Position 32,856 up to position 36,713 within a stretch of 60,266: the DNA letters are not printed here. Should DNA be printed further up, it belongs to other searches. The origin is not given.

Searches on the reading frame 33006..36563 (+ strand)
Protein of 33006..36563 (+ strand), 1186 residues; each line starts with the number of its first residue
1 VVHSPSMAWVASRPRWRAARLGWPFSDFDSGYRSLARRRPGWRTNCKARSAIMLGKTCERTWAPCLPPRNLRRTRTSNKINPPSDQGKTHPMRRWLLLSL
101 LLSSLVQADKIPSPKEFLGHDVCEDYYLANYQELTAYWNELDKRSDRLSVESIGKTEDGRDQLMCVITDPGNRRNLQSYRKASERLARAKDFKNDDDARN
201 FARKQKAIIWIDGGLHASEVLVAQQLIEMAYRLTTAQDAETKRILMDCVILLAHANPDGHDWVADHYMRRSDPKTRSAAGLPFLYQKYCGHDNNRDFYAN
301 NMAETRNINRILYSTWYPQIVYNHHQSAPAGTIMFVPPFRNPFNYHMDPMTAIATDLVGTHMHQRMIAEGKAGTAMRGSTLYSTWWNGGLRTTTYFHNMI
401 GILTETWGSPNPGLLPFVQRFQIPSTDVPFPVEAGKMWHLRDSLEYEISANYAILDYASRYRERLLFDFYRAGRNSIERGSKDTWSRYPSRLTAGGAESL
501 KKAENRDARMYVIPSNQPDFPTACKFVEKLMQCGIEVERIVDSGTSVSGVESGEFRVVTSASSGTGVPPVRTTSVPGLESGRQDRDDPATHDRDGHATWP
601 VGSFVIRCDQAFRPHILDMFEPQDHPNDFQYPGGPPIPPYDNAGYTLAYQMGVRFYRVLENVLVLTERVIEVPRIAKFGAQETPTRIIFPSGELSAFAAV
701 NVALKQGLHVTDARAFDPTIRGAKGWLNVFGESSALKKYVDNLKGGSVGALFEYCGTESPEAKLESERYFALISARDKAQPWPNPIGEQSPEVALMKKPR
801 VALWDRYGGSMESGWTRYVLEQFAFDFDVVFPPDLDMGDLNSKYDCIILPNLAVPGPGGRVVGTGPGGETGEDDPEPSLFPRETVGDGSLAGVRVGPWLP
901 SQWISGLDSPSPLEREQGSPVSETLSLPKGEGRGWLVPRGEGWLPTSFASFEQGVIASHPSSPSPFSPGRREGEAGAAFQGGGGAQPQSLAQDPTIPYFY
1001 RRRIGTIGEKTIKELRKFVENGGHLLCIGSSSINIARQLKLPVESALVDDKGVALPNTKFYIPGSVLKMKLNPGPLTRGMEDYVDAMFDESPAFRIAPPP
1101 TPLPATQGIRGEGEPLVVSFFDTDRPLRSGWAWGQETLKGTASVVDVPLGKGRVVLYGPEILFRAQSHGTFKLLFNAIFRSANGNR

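Call 64: search_protein_families(library=pfam, proteins=[window:33006-36563:+], max_evalue=0.001)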
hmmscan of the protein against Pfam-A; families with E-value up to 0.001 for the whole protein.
window:33006-36563:+ (1186 aa): 1 family
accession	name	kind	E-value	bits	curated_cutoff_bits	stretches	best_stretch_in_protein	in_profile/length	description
PF00246.29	Peptidase_M14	-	9.3e-20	71.8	21.6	1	135-300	2-136/286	Zinc carboxypeptidase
